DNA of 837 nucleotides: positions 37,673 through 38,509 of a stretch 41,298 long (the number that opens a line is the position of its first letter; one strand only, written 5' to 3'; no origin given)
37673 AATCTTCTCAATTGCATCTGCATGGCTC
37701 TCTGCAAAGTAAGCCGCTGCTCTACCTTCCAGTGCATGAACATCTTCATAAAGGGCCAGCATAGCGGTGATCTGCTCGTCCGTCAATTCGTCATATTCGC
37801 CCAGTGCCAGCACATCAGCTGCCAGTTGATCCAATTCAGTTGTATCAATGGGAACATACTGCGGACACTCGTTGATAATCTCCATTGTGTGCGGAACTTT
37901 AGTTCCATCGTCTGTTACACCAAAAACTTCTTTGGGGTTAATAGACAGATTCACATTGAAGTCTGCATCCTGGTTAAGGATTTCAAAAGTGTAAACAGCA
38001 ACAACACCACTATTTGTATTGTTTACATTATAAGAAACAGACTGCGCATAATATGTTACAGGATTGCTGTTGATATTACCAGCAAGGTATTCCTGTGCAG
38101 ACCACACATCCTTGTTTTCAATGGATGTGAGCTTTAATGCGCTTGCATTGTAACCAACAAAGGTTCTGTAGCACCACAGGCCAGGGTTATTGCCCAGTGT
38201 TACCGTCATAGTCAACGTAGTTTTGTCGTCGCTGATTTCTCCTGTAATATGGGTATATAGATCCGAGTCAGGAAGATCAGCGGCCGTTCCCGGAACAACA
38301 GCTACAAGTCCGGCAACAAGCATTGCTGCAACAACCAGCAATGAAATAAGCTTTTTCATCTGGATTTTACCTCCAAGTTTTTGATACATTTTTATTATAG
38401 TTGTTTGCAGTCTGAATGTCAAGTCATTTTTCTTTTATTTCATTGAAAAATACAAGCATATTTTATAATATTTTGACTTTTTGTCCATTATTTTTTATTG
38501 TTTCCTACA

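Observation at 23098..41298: Cohesin-dockerin surface-display set whose cargo is not cellulolytic (phosphatase, DUF4838, multi-LamG)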

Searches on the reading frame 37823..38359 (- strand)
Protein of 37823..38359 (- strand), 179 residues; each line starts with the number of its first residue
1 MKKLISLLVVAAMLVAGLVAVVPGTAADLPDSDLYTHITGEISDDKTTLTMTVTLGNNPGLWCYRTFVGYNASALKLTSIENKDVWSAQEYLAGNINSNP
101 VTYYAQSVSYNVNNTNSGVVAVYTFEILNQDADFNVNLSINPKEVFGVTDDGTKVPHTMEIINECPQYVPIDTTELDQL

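Call 9: find_homologous_proteins(query=window:37826-38284:-, max_evalue=0.001)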
Query seq(153 aa) (153 aa): 3 proteins with E <= 0.001 among 10 candidates.
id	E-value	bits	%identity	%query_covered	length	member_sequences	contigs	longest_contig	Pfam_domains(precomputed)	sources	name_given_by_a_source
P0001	1.9e-55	205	61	99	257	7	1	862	-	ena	-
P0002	8.0e-55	203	65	93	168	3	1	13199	PF00963.25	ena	-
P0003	3.1e-20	90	69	40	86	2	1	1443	-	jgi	-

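Call 10: search_solved_structures(query=window:37826-38284:-, max_evalue=10, show_alignments=2)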
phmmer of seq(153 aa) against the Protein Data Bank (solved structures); distinct sequences matched with E-value up to 10: 5.
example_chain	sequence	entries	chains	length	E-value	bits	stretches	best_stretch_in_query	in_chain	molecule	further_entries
3s3y_A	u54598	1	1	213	0.096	15.8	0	11-59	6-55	TANDEM CYANOVIRIN-N DIMER CVN2L0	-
3s3z_A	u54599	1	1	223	0.12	15.4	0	11-59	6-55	Tandem Cyanovirin-N Dimer CVN2L10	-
8ej5_B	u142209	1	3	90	0.64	13.1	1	29-80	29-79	gp1, tail tip protein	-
9izm_A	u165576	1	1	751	1.5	11.9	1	76-126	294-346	Cas Lambda2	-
9izp_A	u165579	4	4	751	2.3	11.3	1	76-126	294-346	Cas Lambda2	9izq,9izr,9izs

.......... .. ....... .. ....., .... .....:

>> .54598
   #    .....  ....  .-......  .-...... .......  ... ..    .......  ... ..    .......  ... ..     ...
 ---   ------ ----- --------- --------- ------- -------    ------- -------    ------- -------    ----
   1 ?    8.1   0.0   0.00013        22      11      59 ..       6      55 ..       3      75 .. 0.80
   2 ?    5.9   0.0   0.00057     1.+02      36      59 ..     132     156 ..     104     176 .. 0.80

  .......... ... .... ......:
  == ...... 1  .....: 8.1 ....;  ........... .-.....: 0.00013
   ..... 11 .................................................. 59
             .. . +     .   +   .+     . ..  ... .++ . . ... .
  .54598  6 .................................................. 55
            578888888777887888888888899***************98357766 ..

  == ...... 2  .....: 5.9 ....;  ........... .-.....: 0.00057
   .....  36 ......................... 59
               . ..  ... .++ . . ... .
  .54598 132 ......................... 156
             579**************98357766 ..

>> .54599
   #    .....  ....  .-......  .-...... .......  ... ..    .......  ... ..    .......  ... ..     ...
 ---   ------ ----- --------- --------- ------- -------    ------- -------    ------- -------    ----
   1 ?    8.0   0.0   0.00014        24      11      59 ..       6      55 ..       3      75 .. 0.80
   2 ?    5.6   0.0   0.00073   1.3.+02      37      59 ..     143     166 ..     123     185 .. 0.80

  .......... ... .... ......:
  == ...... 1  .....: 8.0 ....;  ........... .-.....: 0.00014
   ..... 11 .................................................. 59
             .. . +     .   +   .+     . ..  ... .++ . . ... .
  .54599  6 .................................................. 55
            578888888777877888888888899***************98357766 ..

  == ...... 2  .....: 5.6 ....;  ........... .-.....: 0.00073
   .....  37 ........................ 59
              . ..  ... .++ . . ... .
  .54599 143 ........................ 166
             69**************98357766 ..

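Call 13: search_protein_families(library=pfam, proteins=[P0002, P0001, window:37823-38290:-], max_evalue=10)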
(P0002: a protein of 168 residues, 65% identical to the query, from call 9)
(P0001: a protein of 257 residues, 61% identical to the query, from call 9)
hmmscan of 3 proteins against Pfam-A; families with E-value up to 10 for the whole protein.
P0002 (168 aa): 2 families
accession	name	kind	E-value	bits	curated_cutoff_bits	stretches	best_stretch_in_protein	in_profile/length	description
PF00963.24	Cohesin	-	1.4e-07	32.3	24.1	1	45-147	12-122/139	Cohesin domain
PF19516.4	DUF6049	-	0.015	14.4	30.1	1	2-139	4-133/708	Family of unknown function (DUF6049)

P0001 (257 aa): 1 family
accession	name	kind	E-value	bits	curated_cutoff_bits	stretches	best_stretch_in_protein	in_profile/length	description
PF00963.24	Cohesin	-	0.00022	21.9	24.1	1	48-135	15-109/139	Cohesin domain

window:37823-38290:- (156 aa): 1 family
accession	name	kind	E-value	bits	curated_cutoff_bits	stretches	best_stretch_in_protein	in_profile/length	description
PF09912.14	DUF2141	-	0.0091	16.4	24.4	1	57-129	18-88/112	Uncharacterized protein conserved in bacteria (DUF2141)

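Call 14: find_related_loci(query=window:37823-38359:-, collection=genome_contigs, flank=10000)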
Query window:37823-38359:- (179 aa) in genome_contigs; peptide patterns used: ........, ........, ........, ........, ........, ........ (x = any residue, [..] = any of these).
600 stretches matched a pattern (row limit reached: there are more); 1 encode a relative of the query (tblastn E <= 1e-3); 1 distinct loci.
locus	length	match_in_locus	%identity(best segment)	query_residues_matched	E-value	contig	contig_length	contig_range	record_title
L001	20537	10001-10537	97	1-179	6e-120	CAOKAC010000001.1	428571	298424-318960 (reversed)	MAG TPA_asm: uncultured Clostridia bacterium isolate SRR15604574_bin.43_metawrap_v1.3_MAG genome assembly, contig: NODE.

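Call 18: search_protein_representatives(protein=window:37823-38290:-)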
Query: 156 residues. Proteins with E-value up to 0.001 (for the whole library): 364; up to 1e-10: 47; up to 1e-30: 4. The best 150 are listed.
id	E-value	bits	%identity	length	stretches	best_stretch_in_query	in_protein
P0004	8.3e-57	207.5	61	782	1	1-156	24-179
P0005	4.1e-40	153.4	27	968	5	12-135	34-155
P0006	4.4e-36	140.3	29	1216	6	24-127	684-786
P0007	2.4e-34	134.6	29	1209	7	26-125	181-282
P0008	1.8e-29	118.8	41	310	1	2-149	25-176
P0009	2.7e-27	111.7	24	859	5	25-117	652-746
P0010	9.5e-27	110.0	29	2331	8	21-118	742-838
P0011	2.6e-26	108.6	31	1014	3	4-125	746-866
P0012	8.1e-22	93.9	34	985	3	9-114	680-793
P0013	1.2e-21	93.4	26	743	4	25-125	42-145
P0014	2.2e-20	89.3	27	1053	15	69-116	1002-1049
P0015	1.8e-17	79.8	28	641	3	23-126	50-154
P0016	2.1e-17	79.7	66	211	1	93-156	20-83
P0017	6.7e-17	78.0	25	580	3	20-124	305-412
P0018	2.7e-16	76.0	27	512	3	25-124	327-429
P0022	4.1e-15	72.2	38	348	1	6-140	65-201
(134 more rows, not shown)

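Call 19: search_protein_families(library=pfam, proteins=[P0004, P0005, P0006, P0007, P0008, P0009, P0011, P0012, P0013, P0022], max_evalue=0.001)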
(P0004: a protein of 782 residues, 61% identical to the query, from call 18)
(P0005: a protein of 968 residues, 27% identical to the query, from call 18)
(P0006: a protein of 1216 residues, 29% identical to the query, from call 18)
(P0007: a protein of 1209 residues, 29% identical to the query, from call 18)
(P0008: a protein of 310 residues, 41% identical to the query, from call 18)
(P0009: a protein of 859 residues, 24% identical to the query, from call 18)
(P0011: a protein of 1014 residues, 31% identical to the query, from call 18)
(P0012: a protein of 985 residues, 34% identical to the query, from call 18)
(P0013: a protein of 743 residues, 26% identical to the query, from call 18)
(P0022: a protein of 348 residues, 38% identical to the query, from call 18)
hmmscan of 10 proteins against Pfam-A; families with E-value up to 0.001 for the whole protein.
P0004 (782 aa): 2 families
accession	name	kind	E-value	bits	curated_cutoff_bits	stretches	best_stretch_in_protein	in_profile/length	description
PF11304.13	DUF3106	-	0.00071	20.5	24.3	0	391-425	37-71/104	Protein of unknown function (DUF3106)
PF11221.13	Med21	-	0.00095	19.9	37.3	0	253-287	91-125/144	Subunit 21 of Mediator complex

P0005 (968 aa): 1 family
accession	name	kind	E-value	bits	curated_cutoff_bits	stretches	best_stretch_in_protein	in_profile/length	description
PF00963.24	Cohesin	-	9.5e-20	71.7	24.1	0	232-321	18-108/139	Cohesin domain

P0006 (1216 aa): 2 families
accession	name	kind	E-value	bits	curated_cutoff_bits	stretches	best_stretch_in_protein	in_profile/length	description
PF00963.24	Cohesin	-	1.6e-68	229.7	24.1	6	672-776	2-112/139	Cohesin domain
PF23274.1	DUF7077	-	2.7e-05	24.4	27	0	1061-1123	46-110/122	Domain of unknown function (DUF7077)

P0007 (1209 aa): 4 families
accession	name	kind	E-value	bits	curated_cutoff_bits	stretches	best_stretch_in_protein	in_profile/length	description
PF00963.24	Cohesin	-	7.4e-77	256.7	24.1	7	305-407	3-115/139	Cohesin domain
PF08900.16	AcaB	-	1.1e-06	29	27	0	851-896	101-146/215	Transcriptional regulator AcaB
PF12690.13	BsuPI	-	4.7e-05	23.7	22.9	0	622-650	12-40/101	Intracellular proteinase inhibitor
PF00404.24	Dockerin_1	-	0.00015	22.3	22.9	1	1140-1194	1-56/57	Dockerin type I domain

P0008 (310 aa): 2 families
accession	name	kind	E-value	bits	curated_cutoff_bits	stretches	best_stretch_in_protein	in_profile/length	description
PF00404.24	Dockerin_1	-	3.4e-11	43.6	22.9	1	252-301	2-55/57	Dockerin type I domain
PF18998.6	Flg_new_2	-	3.1e-06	27.5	23.6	1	185-248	15-69/73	Divergent InlB B-repeat domain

P0009 (859 aa): 1 family
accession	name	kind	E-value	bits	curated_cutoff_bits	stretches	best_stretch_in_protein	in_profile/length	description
PF00963.24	Cohesin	-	2.6e-59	199.9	24.1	5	172-301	3-139/139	Cohesin domain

P0011 (1014 aa): 6 families
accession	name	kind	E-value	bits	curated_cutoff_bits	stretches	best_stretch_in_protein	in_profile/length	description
PF00963.24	Cohesin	-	1.3e-43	149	24.1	3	44-149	2-115/139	Cohesin domain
PF18676.6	MBG_2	-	3.9e-10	40.6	25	1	492-570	1-72/72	MBG domain (YGX type)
PF13927.12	Ig_3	-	2.7e-08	34.6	30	1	318-389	1-78/78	Immunoglobulin domain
PF13895.12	Ig_2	-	9e-05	23.1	27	1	325-403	8-79/79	Immunoglobulin domain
PF23274.1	DUF7077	-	0.00043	20.5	27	0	746-793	63-110/122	Domain of unknown function (DUF7077)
PF07679.22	I-set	-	0.00065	20.2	23.7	0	319-403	1-90/90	Immunoglobulin I-set domain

P0012 (985 aa): 2 families
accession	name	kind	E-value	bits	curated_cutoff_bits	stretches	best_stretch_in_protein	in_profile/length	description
PF00963.24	Cohesin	-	1e-12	48.9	24.1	0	687-785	9-103/139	Cohesin domain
PF02095.21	Extensin_1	-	0.00018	21.8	105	1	206-268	62-124/171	Extensin-like protein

P0013 (743 aa): 2 families
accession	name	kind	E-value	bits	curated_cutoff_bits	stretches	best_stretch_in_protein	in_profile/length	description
PF00963.24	Cohesin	-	4.5e-56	189.3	24.1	4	460-572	2-120/139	Cohesin domain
PF00403.32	HMA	-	2.9e-05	24.8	24.8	0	289-316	25-51/62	Heavy-metal-associated domain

P0022 (348 aa): 1 family
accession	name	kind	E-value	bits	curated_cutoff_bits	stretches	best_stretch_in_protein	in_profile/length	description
PF00404.24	Dockerin_1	-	1.2e-11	45.1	22.9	1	291-343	1-54/57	Dockerin type I domain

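Call 24: search_solved_structures(query=A1, max_evalue=0.01, show_alignments=1)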
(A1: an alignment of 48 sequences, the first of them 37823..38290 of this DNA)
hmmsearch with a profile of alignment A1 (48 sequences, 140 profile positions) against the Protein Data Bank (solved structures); distinct sequences matched with E-value up to 0.01: 32.
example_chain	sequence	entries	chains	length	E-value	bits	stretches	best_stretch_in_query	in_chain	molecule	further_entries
4ums_A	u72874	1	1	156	1.9e-12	50.1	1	11-107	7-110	CELLULOSOMAL ANCHORING SCAFFOLDIN B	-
2vn5_A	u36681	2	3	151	3.1e-12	49.4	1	6-136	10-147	SCAFFOLDING PROTEIN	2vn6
1g1k_A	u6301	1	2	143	1.6e-11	47.1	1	7-136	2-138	SCAFFOLDING PROTEIN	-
4uyp_A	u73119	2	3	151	2e-10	43.5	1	10-132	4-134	Cellulosomal scaffoldin anchoring protein C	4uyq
5lxv_A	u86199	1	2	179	2e-10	43.5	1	6-128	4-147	Scaffoldin C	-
4dh2_A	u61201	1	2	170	4.8e-10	42.3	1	8-103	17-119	Cellulosome anchoring protein cohesin region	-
3ul4_A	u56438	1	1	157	7e-10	41.8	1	4-126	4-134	Cellulosome-anchoring protein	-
5nrk_A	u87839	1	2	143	3e-09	39.7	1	6-135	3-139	Endoglucanase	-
5nrm_A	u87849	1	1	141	5.3e-09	38.9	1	8-135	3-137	Endoglucanase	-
3kcp_A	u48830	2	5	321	9.3e-08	34.9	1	5-136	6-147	Cellulosomal-scaffolding protein A | Cellulosome anchoring protein cohesin region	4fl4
6kg8_A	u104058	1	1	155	1.4e-07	34.3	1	5-137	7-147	Probably cellulosomal scaffolding protein, secreted cellulose-binding and cohesin domain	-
6kgc_A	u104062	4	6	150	1.5e-07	34.2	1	5-137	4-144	Probably cellulosomal scaffolding protein, secreted cellulose-binding and cohesin domain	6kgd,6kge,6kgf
1aoh_A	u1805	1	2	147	2.6e-06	30.2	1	6-106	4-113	Cellulosomal-scaffolding protein A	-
3l8q_A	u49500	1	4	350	3.3e-06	29.9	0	6-108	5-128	Cellulosomal scaffoldin adaptor protein B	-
1tyj_A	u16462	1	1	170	9.7e-05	25.1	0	12-65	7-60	cellulosomal scaffoldin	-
2xdh_A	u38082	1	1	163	0.00029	23.6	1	8-106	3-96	COHESIN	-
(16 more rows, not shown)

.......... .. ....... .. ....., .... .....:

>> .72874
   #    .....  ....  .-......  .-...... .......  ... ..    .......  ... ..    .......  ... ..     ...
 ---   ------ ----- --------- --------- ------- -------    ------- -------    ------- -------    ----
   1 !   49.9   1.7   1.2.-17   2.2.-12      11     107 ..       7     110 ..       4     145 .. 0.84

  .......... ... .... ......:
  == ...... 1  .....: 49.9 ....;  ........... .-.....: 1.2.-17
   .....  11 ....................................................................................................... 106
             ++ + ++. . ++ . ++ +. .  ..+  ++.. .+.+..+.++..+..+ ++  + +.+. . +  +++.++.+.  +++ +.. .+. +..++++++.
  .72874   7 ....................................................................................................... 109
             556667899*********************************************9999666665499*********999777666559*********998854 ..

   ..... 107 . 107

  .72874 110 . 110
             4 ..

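Call 30: predict_structure(alignment_id=A1)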
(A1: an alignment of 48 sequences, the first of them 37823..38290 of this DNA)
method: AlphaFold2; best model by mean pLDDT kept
length: 156 residues; sequences in the alignment: 48
mean_pLDDT: 96.1   pTM: 0.89
mean pLDDT of the five models: 96.1, 95.9, 95.6, 95.5, 95.5
residues with pLDDT >= 90: 140; 70-90: 16; 50-70: 0; < 50: 0
segments of 3 or more residues with pLDDT < 50: none
pLDDT, mean of each block of 10 residues (from residue 1): 92 98 98 98 98 98 97 97 95 98 98 96 96 97 92 84
secondary structure, 60 per line:
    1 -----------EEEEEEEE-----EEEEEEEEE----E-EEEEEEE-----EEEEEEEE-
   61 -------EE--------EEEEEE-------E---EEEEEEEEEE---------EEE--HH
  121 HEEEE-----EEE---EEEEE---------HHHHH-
elements in order: E12-19 E25-33 E40-46 E52-59 E78-83 E95-104 E114-116 E122-125 E131-133 E137-141 H151-155

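Call 33: fold_search(model_id=the predicted structure, library=pdb)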
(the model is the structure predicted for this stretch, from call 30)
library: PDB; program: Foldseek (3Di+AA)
matches with E <= 10: 421; with E <= 0.001: 63
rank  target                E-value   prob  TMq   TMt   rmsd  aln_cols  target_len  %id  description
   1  4ums                  1.3e-07  1.00  0.63  0.64   4.8       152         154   16  The crystal structure of the seventh ScaB type I cohesin from Pseudobacteroides cellulosolvens (released 2015-05-06)
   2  2vn6_A                3.3e-07  1.00  0.64  0.65   4.0       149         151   16  The Clostridium cellulolyticum dockerin displays a dual binding mode for its cohesin partner (released 2008-05-13)
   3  2vn5_A                5.9e-07  1.00  0.66  0.71   3.6       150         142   14  The Clostridium cellulolyticum dockerin displays a dual binding mode for its cohesin partner (released 2008-05-20)
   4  2vn5_C                6.3e-07  1.00  0.61  0.64   4.7       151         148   17  The Clostridium cellulolyticum dockerin displays a dual binding mode for its cohesin partner (released 2008-05-20)
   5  5nrm_A                1.8e-06  1.00  0.62  0.67   4.3       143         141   15  Crystal structure of the sixth cohesin from Acetivibrio cellulolyticus' scaffoldin B in complex with Cel5 dockerin S51 (released 2018-01-31)
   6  1g1k_A                1.9e-06  1.00  0.62  0.66   4.0       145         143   15  COHESIN MODULE FROM THE CELLULOSOME OF CLOSTRIDIUM CELLULOLYTICUM (released 2000-11-22)
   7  5nrk_A                2.3e-06  1.00  0.63  0.68   4.5       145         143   14  Crystal structure of the sixth cohesin from Acetivibrio cellulolyticus' scaffoldin B in complex with Cel5 dockerin S15 (released 2018-01-31)
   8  6kgf_A                3.1e-06  1.00  0.62  0.67   4.1       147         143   14  Crystal structure of CaDoc0917(R16D)-CaCohA2 complex at pH 8.2 (released 2020-07-08)
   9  4dh2_C                5.7e-06  1.00  0.58  0.58   6.9       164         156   13  Crystal structure of Coh-OlpC(Cthe_0452)-Doc435(Cthe_0435) complex: A novel type I Cohesin-Dockerin complex from Clost (released 2012-11-28)
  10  6kge_A                7.0e-06  1.00  0.64  0.69   3.6       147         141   12  Crystal structure of CaDoc0917(R16D)-CaCohA2 complex at pH 5.5 (released 2020-07-08)
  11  6kgc_A                8.2e-06  1.00  0.62  0.67   4.0       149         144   11  Crystal structure of CaDoc0917(R49D)-CaCohA2 complex at pH 5.4 (released 2020-07-08)
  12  5k39_A                9.2e-06  1.00  0.63  0.59   4.3       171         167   15  THE TYPE II COHESIN DOCKERIN COMPLEX FROM CLOSTRIDIUM THERMOCELLUM (released 2017-03-29)
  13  6kg8_MODEL_1_A        1.0e-05  1.00  0.54  0.55   5.4       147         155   12  Solution structure of CaCohA2 from Clostridium acetobutylicum (released 2020-07-08)
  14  6kgd_A                1.1e-05  1.00  0.60  0.63   4.6       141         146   11  Crystal structure of CaDoc0917(R49D)-CaCohA2 complex at pH 8.0 (released 2020-07-08)
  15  2ccl_A                1.2e-05  1.00  0.63  0.66   4.1       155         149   15  THE S45A, T46A MUTANT OF THE TYPE I COHESIN-DOCKERIN COMPLEX FROM THE CELLULOSOME OF CLOSTRIDIUM THERMOCELLUM (released 2007-02-13)
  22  2xdh                  2.1e-05  1.00  0.60  0.66   5.5       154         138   11  Non-cellulosomal cohesin from the hyperthermophilic archaeon Archaeoglobus fulgidus (released 2010-05-26)
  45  2jh2_A                2.3e-04  1.00  0.48  0.55   6.9       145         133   12  X-ray crystal structure of a cohesin-like module from Clostridium perfringens (released 2007-11-06)
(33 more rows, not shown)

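Call 36: find_encoding_contigs(protein=P0002, flank=10000, max_places=4)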
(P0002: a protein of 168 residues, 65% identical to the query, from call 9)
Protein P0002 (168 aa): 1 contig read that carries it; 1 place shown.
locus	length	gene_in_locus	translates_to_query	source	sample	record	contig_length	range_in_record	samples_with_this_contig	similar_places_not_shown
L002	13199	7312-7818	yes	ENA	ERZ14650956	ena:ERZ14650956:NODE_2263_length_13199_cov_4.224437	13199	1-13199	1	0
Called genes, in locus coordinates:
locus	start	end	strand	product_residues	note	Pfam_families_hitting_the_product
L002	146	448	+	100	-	PF07876:Dabb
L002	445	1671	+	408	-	PF01136:Peptidase_U32, PF16325:Peptidase_U32_C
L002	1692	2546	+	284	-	PF02673:BacA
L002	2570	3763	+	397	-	PF01966:HD, PF13286:HD_assoc (faint)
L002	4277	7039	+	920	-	PF13385:Laminin_G_3 (faint), PF00404:Dockerin_1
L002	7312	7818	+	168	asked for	PF00963:Cohesin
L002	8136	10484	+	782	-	-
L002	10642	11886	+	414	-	PF00464:SHMT, PF00155:Aminotran_1_2, PF01053:Cys_Met_Meta_PP (weak), PF01212:Beta_elim_lyase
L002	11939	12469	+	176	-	-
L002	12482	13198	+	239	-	?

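Call 45: search_solved_structures(query=L001:6924-9782:+, max_evalue=1)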
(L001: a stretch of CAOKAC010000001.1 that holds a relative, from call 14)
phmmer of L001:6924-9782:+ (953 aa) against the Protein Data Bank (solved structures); distinct sequences matched with E-value up to 1: 14.
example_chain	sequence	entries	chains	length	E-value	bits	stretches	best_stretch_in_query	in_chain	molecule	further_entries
8zvk_A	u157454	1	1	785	9.3e-05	23.8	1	890-950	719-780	AaBgIC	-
4dh2_B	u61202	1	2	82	0.00075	20.8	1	887-918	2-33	Dockerin type 1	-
4uyq_B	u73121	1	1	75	0.0019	19.5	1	892-948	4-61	Cellulosomal scaffoldin adaptor protein B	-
2ccl_B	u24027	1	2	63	0.0024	19.1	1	893-948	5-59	ENDO-1,4-BETA-XYLANASE Y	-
1ohz_B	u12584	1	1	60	0.0061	17.8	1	893-948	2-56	ENDO-1,4-BETA-XYLANASE Y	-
2y3n_B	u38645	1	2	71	0.0076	17.5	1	892-948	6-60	CELLULOSOMAL FAMILY-48 PROCESSIVE GLYCOSIDE HYDROLASE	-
5lxv_B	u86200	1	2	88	0.012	16.8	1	892-941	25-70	Carbohydrate-binding protein WP_009985128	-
4uyp_B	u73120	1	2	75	0.016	16.4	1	892-948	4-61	Cellulosomal scaffoldin adaptor protein B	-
6kg9_A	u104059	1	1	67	0.025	15.7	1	893-949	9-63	And cellulose-binding endoglucanase family 9 CelL ortholog dockerin domain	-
4fl4_A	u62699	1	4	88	0.026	15.7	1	892-948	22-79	Glycoside hydrolase family 9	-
6kge_D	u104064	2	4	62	0.027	15.6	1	893-948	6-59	And cellulose-binding endoglucanase family 9 CelL ortholog dockerin domain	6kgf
5nrk_B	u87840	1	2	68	0.043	15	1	893-948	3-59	DocCel5: Type I dockerin repeat domain from A. cellulolyticus family 5 endoglucanase WP_01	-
6kgc_B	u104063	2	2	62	0.096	13.8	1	893-948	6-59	And cellulose-binding endoglucanase family 9 CelL ortholog dockerin domain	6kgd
5nrm_B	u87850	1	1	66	0.14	13.3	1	893-947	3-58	DocCel5: Type I dockerin repeat domain from A. cellulolyticus family 5 endoglucanase WP_01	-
